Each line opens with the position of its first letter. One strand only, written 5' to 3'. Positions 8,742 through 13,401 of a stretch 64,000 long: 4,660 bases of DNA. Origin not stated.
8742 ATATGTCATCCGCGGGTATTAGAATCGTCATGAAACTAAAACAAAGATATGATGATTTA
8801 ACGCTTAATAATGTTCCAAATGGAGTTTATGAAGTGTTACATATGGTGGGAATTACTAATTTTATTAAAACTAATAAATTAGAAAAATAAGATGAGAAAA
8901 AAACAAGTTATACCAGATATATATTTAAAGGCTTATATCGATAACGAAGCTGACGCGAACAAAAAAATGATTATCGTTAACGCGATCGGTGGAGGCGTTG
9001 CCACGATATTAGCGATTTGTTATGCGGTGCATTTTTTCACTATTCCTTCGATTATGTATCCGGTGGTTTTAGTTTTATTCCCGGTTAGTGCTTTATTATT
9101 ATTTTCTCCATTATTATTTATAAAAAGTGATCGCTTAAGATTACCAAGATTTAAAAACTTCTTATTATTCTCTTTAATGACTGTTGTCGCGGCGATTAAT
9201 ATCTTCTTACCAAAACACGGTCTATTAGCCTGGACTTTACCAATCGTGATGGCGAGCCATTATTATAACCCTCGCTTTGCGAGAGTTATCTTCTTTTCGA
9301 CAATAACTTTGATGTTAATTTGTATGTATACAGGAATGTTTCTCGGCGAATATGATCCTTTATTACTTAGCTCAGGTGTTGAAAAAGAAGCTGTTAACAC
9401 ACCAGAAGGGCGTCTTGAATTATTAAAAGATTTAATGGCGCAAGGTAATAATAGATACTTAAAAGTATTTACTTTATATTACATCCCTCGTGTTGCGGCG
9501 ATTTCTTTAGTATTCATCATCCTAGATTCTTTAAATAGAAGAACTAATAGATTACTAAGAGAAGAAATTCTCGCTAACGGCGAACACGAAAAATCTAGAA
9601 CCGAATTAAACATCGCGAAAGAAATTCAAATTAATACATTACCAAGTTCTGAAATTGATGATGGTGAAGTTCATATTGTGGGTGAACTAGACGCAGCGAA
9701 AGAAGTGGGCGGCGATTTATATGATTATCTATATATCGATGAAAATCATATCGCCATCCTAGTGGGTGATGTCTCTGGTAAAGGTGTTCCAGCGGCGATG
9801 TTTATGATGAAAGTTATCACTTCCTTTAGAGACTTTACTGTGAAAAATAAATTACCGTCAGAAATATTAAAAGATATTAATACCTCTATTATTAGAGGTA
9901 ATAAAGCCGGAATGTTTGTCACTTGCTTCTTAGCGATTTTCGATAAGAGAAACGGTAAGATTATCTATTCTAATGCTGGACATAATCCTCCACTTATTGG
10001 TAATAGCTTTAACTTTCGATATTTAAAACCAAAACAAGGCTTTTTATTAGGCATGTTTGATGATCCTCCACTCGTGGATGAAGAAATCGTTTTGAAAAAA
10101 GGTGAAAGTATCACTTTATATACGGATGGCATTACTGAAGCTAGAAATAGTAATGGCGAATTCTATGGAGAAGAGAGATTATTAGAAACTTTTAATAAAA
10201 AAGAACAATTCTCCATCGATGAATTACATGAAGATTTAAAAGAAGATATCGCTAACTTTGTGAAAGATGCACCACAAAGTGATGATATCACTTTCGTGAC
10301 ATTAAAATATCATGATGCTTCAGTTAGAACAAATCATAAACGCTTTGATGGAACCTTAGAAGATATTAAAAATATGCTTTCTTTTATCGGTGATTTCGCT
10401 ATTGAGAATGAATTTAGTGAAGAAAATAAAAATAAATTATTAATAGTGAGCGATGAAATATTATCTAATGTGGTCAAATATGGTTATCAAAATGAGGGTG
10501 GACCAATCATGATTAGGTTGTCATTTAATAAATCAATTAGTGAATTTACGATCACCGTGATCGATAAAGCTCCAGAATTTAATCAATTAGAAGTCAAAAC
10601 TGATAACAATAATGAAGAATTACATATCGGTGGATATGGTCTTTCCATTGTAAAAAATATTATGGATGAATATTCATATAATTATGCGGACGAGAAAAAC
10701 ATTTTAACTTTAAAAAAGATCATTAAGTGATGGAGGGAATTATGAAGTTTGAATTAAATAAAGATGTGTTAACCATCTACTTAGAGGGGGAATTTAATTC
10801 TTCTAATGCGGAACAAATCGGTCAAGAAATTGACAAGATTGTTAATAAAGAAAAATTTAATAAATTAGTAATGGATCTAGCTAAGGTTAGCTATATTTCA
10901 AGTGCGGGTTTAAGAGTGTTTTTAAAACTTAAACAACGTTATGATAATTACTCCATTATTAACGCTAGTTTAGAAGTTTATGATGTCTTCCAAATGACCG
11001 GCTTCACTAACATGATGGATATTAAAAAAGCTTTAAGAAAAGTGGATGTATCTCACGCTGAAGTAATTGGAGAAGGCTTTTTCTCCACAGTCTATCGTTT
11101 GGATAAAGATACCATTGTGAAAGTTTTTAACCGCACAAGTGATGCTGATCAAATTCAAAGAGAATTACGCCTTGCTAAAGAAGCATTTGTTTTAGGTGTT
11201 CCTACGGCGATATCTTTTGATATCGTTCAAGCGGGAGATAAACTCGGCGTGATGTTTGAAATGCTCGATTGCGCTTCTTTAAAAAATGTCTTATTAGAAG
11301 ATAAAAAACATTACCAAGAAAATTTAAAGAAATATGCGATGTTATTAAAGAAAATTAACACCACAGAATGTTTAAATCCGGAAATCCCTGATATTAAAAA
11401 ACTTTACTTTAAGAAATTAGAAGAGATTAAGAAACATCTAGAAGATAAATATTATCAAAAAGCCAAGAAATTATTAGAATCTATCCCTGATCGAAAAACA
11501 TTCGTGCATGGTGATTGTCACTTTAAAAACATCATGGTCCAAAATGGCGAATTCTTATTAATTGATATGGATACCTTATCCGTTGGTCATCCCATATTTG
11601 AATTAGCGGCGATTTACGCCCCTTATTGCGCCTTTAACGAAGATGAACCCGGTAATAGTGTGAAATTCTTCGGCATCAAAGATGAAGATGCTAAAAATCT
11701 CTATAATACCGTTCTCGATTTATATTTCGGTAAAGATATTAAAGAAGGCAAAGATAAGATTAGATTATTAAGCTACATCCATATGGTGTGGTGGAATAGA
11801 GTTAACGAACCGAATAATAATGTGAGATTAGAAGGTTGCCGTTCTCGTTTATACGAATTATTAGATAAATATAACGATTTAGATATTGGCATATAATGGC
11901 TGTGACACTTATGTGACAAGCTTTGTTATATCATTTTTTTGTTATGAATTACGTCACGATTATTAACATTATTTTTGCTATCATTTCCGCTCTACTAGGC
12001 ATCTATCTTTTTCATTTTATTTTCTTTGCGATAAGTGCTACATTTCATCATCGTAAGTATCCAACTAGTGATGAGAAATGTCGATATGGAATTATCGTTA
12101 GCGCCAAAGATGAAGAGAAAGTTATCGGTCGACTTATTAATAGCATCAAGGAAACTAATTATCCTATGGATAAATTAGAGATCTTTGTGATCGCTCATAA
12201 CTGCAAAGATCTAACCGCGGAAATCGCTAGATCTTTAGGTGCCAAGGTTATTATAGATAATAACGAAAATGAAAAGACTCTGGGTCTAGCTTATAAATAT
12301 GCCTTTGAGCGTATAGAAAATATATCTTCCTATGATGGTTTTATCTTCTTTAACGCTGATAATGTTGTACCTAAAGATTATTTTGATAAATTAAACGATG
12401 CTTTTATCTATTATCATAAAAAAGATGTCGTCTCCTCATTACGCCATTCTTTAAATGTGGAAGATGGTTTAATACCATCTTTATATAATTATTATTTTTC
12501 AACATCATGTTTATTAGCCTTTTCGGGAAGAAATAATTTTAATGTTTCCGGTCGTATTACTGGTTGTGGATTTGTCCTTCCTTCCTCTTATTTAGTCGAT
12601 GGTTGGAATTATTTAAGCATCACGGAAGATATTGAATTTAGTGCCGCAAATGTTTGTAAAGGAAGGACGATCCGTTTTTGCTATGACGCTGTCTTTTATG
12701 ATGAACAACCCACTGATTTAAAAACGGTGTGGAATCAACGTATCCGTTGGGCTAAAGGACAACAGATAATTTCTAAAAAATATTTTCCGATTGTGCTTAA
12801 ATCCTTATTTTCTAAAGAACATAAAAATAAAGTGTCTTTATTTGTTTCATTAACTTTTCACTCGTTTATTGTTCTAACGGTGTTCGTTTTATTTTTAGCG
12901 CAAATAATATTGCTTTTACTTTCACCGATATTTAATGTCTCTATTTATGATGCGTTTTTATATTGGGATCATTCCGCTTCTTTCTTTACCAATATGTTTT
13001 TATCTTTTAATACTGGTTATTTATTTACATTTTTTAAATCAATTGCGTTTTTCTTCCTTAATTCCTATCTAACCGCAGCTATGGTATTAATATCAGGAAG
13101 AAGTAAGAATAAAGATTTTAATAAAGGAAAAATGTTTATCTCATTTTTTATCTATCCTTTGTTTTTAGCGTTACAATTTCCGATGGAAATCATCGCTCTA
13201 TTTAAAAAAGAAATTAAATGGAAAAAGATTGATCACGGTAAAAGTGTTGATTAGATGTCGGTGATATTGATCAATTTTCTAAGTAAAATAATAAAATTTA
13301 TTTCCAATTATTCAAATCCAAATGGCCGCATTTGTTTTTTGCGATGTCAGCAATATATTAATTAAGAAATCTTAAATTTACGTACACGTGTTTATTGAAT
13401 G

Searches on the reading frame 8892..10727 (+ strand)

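Call 16: search_protein_families(library=pfam, proteins=[window:8892-10727:+], max_evalue=0.001)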
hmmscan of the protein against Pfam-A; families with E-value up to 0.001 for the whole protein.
window:8892-10727:+ (612 aa): 3 families
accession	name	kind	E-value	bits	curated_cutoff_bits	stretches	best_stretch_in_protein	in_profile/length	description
PF07228.17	SpoIIE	-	2.2e-50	171.7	25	1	284-473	2-191/192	Stage II sporulation protein E (SpoIIE)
PF13581.12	HATPase_c_2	-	4.1e-18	66.1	27.4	1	488-609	4-127/127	Histidine kinase-like ATPase domain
PF02518.31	HATPase_c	-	4e-05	24.4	26.4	1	514-592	4-85/111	Histidine kinase-, DNA gyrase B-, and HSP90-like ATPase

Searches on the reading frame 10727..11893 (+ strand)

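Call 16: search_protein_families(library=pfam, proteins=[window:10727-11893:+], max_evalue=0.001)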
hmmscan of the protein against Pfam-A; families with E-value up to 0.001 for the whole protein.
window:10727-11893:+ (389 aa): 3 families
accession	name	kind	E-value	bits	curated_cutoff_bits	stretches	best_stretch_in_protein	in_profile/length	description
PF01740.26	STAS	-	7.1e-15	55.1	22.6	1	9-103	5-103/106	STAS domain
PF01636.29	APH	-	3.1e-14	53.7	23.2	1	112-301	3-214/239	Phosphotransferase enzyme family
PF02958.26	EcKL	-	1.1e-05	25.4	22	1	211-294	173-258/294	Ecdysteroid kinase-like family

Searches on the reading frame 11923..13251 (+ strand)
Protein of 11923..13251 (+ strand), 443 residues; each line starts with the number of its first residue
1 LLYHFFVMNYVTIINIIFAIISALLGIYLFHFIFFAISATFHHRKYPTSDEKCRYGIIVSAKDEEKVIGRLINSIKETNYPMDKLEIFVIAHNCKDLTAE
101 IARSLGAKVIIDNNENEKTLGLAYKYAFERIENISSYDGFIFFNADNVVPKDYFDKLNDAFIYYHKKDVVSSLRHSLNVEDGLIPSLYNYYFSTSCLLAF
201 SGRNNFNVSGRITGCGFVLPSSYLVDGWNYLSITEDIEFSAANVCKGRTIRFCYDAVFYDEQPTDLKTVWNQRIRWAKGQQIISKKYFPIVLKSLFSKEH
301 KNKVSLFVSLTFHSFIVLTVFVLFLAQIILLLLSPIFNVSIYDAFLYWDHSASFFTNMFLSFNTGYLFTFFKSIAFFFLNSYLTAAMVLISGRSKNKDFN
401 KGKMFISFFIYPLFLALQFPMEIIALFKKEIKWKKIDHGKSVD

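Call 16: search_protein_families(library=pfam, proteins=[window:11923-13251:+], max_evalue=0.001)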
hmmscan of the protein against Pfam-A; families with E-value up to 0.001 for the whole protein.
window:11923-13251:+ (443 aa): 3 families
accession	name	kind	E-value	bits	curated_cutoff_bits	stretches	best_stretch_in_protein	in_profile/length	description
PF13641.12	Glyco_tranf_2_3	-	1.6e-13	51.7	27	1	55-279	3-230/230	Glycosyltransferase like family 2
PF13632.12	Glyco_trans_2_3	-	4.2e-12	46.7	27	1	141-345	3-183/198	Glycosyl transferase family group 2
PF00535.33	Glycos_transf_2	-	2.3e-09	37.9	23.3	1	57-176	2-118/168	Glycosyl transferase family 2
